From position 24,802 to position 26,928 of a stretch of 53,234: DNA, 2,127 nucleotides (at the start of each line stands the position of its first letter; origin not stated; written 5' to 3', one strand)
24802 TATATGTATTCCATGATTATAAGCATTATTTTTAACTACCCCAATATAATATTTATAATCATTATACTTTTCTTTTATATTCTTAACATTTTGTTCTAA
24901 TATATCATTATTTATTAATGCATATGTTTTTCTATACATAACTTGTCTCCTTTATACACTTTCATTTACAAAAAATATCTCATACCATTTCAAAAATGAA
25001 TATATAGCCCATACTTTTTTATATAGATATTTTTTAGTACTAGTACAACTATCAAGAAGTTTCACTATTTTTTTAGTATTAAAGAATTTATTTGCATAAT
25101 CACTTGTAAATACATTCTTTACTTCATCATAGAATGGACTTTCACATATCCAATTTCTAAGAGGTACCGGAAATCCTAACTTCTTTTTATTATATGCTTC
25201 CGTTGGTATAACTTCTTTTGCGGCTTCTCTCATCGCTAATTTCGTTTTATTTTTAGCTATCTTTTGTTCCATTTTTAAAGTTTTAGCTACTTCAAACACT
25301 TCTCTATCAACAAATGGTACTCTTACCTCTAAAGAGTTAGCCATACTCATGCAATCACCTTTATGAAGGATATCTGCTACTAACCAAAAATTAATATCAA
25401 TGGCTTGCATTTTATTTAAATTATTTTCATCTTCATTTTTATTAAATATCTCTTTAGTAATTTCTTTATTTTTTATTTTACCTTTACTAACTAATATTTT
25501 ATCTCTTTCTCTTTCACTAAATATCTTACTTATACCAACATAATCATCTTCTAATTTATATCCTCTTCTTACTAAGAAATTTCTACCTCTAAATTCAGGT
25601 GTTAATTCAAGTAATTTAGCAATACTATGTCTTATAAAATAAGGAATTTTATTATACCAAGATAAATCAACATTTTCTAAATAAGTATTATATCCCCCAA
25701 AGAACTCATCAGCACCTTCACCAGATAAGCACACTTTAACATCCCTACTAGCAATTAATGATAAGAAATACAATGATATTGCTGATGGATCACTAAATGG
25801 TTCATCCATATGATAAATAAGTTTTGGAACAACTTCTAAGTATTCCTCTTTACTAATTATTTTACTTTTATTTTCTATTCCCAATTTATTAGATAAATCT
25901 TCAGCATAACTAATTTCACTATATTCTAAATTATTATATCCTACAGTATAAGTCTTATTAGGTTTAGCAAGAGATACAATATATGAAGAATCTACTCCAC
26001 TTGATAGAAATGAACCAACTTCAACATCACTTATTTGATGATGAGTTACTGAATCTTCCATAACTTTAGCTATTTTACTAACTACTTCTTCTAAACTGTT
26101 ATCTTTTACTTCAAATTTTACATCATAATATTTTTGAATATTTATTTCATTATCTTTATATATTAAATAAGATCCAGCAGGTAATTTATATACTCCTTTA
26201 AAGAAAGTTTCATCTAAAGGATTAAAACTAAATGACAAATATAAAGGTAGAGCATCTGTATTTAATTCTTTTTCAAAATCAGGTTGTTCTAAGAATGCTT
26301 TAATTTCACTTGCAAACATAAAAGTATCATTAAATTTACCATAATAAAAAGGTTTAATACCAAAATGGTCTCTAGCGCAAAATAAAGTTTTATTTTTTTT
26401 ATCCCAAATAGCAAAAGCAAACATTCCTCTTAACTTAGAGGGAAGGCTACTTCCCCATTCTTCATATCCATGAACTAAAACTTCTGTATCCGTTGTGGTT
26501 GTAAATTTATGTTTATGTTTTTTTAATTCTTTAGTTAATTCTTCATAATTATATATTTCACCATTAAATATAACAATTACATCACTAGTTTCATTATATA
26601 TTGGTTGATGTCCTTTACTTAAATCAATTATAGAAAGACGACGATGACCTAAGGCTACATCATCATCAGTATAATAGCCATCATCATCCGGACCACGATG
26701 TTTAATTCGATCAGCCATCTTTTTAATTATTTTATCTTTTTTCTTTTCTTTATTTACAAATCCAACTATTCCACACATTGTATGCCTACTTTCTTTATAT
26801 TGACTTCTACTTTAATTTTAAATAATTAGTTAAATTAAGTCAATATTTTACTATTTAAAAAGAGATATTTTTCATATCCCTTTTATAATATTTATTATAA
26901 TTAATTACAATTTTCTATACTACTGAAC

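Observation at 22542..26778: One operon combines a D-Asp-ligase-like ATP-grasp, an alanine-racemase-fold enzyme and an AsnB-like amidotransferase: candidate non-canonical D-amino-acid branch or cross-bridge pathway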

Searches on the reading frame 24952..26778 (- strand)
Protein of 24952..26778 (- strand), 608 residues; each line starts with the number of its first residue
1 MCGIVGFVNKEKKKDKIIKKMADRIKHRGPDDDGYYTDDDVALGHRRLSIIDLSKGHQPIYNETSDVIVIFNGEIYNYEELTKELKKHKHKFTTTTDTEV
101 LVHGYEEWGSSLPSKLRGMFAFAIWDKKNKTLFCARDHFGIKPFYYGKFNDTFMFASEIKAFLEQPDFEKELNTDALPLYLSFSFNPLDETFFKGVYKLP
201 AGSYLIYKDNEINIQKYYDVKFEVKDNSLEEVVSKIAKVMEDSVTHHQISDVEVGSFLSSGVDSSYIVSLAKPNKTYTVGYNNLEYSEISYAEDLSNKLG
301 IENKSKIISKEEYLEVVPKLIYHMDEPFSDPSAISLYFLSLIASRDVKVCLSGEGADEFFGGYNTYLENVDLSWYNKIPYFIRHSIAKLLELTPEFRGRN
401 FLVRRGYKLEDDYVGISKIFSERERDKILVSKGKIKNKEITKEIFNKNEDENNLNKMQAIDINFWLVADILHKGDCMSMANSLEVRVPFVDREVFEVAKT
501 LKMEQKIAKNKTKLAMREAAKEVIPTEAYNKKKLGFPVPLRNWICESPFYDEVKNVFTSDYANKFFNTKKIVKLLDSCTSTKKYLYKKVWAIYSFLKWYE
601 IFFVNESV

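Call 3: search_protein_families(library=pfam, proteins=[window:24952-26778:-], max_evalue=0.01)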
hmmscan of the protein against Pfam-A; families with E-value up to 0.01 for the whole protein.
window:24952-26778:- (608 aa): 4 families
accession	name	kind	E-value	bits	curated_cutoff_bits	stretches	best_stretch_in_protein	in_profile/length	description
PF00733.27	Asn_synthase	-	4.9e-80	270.3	21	1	236-600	2-354/354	Asparagine synthase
PF13537.11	GATase_7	-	3.3e-49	166.4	25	1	45-163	1-122/123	Glutamine amidotransferase domain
PF13522.11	GATase_6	-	1.5e-44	151.6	27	1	30-158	1-130/130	Glutamine amidotransferase domain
PF12481.13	DUF3700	-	2e-06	27.9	27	1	60-158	70-171/228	Aluminium induced protein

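Call 4: search_protein_families(library=ncbifam, proteins=[window:24952-26778:-], max_evalue=0.01)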
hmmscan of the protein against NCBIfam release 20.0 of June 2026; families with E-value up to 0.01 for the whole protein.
window:24952-26778:- (608 aa): 9 families
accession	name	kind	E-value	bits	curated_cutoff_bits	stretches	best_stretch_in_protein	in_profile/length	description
TIGR01536.1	asn_synth_AEB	equivalog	1.9e-153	512.2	267.1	1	2-536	1-517/517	asparagine synthase (glutamine-hydrolyzing)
TIGR03108.1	eps_aminotran_1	hypoth_equivalog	9.9e-143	477.1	816.9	1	1-595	1-621/628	XrtA/PEP-CTERM system amidotransferase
TIGR03104.1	trio_amidotrans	equivalog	5.7e-115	384.8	570.1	2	1-367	1-384/589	N-acetylglutaminylglutamine amidotransferase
NF006949.0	PRK09431.1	equivalog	7.1e-92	308.7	499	3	1-165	1-168/554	asparagine synthase B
NF033535.1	lass_lactam_cya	exception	3e-79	267.3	525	2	1-368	1-384/668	lasso peptide isopeptide bond-forming cyclase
NF001484.0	PRK00331.1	subfamily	1.2e-16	60.2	381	1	59-167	87-203/601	isomerizing glutamine--fructose-6-phosphate transaminase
TIGR01134.1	purF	equivalog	4.3e-15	56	350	1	41-170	66-207/432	amidophosphoribosyltransferase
TIGR01135.1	glmS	equivalog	8.7e-15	54.2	418.05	1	59-165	86-200/607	glutamine--fructose-6-phosphate transaminase (isomerizing)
NF033561.1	macrolact_Ik_Al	subfamily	3.9e-09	35.6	300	1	130-367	91-338/561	albusnodin/ikarugamycin family macrolactam cyclase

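Call 70: find_homologous_proteins(query=window:24952-26778:-, max_evalue=1e-50)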
Query window:24952-26778:- (608 aa): 8000 proteins with E <= 1e-50 among 8000 candidates; the best 120 are listed.
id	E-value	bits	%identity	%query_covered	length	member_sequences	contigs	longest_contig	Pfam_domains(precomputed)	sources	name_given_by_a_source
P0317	0.0e+0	1377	100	100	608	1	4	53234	PF12481.14,PF00733.28,PF13522.12,PF13537.12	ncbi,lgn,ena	-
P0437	0.0e+0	1200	86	100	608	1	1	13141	PF12481.14,PF00733.28,PF13522.12,PF13537.12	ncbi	-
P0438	0.0e+0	1100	79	100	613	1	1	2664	PF12481.14,PF00733.28,PF13522.12,PF13537.12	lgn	-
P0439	0.0e+0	1087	77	100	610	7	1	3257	PF12481.14,PF00733.28,PF13522.12,PF13537.12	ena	-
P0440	1.4e-276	937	68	100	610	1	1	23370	PF00733.28,PF13522.12,PF13537.12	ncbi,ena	-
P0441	3.7e-273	926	67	100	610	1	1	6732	PF12481.14,PF00733.28,PF13522.12,PF13537.12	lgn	-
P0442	9.4e-273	924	67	100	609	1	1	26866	PF00733.28,PF13522.12,PF13537.12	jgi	-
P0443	2.4e-272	923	66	100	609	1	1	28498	PF00733.28,PF13522.12,PF13537.12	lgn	-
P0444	3.6e-272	923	66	100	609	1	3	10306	PF00733.28,PF13522.12,PF13537.12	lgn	-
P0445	4.6e-272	922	66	100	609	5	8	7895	PF00733.28,PF13522.12,PF13537.12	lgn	-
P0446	6.6e-272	922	66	100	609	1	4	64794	PF00733.28,PF13522.12,PF13537.12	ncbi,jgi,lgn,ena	-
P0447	1.8e-271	920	66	100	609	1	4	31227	PF00733.28,PF13522.12,PF13537.12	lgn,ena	-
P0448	1.4e-270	917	66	100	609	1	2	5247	PF00733.28,PF13522.12,PF13537.12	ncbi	-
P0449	2.4e-270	916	66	100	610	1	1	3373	PF12481.14,PF00733.28,PF13522.12,PF13537.12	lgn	-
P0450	3.0e-270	916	66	100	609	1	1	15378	PF00733.28,PF13522.12,PF13537.12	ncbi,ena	-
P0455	2.3e-267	907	66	100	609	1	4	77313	PF00733.28,PF13522.12,PF13537.12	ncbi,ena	-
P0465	2.3e-263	893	64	100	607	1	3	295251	PF12481.14,PF00733.28,PF13522.12,PF13537.12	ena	-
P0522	4.6e-258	876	63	99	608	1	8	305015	PF00733.28,PF13522.12,PF13537.12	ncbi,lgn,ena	-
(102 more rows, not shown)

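Call 71: find_encoding_contigs(protein=P0455, flank=7000, max_places=1)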
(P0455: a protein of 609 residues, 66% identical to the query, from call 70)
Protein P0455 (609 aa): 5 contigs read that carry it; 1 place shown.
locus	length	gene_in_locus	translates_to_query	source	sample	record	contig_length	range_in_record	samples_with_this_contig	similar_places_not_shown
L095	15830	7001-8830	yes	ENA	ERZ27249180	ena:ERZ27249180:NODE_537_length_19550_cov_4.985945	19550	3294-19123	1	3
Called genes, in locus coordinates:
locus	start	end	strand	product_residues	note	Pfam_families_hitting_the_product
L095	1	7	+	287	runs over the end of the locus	PF02463:SMC_N, PF00005:ABC_tran, PF13304:AAA_21, PF13175:AAA_15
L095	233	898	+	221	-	PF01966:HD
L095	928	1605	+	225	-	PF04237:YjbR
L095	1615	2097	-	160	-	PF00293:NUDIX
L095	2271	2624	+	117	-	-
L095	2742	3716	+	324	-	PF02275:CBAH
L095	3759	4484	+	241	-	-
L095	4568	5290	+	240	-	PF12686:DUF3800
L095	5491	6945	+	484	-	PF01946:Thi4 (faint), PF01266:DAO, PF00355:Rieske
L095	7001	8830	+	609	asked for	PF13522:GATase_6, PF13537:GATase_7, PF00733:Asn_synthase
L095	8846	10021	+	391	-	PF01168:Ala_racemase_N, PF00842:Ala_racemase_C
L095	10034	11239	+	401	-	-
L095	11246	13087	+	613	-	PF13522:GATase_6, PF13537:GATase_7, PF00733:Asn_synthase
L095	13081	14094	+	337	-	PF13529:Peptidase_C39_2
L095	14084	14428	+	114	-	-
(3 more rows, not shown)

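Call 72: find_encoding_contigs(protein=P0522, flank=7000, max_places=1)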
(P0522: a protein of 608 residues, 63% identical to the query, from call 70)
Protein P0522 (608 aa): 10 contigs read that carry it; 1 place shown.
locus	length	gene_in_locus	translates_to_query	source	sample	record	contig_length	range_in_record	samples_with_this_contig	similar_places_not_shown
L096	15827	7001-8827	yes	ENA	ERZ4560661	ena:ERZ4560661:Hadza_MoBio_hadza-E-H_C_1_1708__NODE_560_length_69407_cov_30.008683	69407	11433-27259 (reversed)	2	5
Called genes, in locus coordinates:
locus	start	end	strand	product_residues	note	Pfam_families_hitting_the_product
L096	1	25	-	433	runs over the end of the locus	PF13425:O-antigen_lig, PF04932:Wzy_C (weak), PF13425:O-antigen_lig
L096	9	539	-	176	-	PF00132:Hexapep, PF14602:Hexapep_2 (weak)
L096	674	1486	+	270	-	PF01790:LGT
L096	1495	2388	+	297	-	PF00890:FAD_binding_2 (faint), PF01266:DAO (weak), PF01946:Thi4 (faint), PF03486:HI0933_like (faint), PF07992:Pyr_redox_2, PF12831:FAD_oxidored (faint), PF13738:Pyr_redox_3, PF00070:Pyr_redox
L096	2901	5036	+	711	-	PF09371:Tex_N, PF22706:Tex_central_region, PF16921:Tex_YqgF, PF14635:HHH_7, PF12836:HHH_3, PF17674:HHH_9, PF00575:S1, PF23459:S1_RRP5 (weak), +1 more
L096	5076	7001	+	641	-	PF00884:Sulfatase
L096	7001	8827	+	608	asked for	PF13522:GATase_6, PF13537:GATase_7, PF00733:Asn_synthase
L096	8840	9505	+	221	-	PF13328:HD_4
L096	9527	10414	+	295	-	-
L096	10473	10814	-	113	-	PF12844:HTH_19 (weak), PF01381:HTH_3, PF13560:HTH_31 (faint)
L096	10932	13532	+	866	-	PF00690:Cation_ATPase_N, PF00122:E1-E2_ATPase, PF00702:Hydrolase, PF13246:Cation_ATPase, PF00689:Cation_ATPase_C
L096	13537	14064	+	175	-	-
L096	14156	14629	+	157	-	-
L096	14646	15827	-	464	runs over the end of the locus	-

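Call 73: find_encoding_contigs(protein=P0465, flank=7000, max_places=1)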
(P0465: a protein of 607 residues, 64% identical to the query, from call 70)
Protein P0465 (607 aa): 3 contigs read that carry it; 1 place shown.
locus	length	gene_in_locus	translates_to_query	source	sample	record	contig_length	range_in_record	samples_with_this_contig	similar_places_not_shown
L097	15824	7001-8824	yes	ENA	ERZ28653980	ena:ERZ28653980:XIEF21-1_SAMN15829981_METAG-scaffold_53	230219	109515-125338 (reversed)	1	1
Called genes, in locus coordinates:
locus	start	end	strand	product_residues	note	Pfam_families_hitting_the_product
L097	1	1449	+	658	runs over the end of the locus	PF22745:Nlig-Ia, PF01653:DNA_ligase_aden, PF03120:OB_DNA_ligase, PF03119:DNA_ligase_ZBD (weak), PF12826:HHH_2, PF14520:HHH_5, PF00533:BRCT, PF12738:PTCB-BRCT (weak), +1 more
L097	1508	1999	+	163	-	-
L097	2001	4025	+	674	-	PF00990:GGDEF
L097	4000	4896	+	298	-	PF03631:Virul_fac_BrkB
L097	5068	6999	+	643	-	PF00884:Sulfatase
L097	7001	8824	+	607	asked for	PF13522:GATase_6, PF13537:GATase_7, PF12481:DUF3700 (weak), PF00733:Asn_synthase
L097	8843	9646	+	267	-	-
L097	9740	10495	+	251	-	PF02535:Zip (weak), PF07690:MFS_1 (faint), PF02535:Zip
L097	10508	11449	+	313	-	PF01073:3Beta_HSD, PF01370:Epimerase, PF04321:RmlD_sub_bind, PF13460:NAD_binding_10, PF16363:GDP_Man_Dehyd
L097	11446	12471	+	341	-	PF01734:Patatin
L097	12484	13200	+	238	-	PF20772:TACO1_YebC_N, PF01709:Transcrip_reg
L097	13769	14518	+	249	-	PF02735:Ku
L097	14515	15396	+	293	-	PF01068:DNA_ligase_A_M, PF04679:DNA_ligase_A_C (weak)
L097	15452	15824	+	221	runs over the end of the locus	PF00072:Response_reg, PF00486:Trans_reg_C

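Call 74: find_encoding_contigs(protein=P0437, flank=9000, max_places=1)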
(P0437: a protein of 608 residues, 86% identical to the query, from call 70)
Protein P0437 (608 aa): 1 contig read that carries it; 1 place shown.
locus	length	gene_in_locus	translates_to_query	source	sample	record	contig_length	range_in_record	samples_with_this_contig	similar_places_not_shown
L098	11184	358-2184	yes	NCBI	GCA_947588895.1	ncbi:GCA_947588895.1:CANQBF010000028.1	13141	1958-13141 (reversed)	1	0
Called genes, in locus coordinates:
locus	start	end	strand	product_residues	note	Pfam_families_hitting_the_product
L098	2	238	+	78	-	?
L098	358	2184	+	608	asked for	PF12481:DUF3700 (weak), PF13522:GATase_6, PF13537:GATase_7, PF00733:Asn_synthase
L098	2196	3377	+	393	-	PF01168:Ala_racemase_N, PF00842:Ala_racemase_C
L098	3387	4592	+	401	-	-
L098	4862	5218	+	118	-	PF01627:Hpt (weak)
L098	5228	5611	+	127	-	PF00072:Response_reg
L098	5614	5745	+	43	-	-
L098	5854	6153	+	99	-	PF00301:Rubredoxin, PF21349:RUBY_RBDX (weak)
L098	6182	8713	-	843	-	PF00912:Transgly, PF00905:Transpeptidase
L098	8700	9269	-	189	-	PF03838:RecU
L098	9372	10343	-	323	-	PF02557:VanY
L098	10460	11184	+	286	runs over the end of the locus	PF04203:Sortase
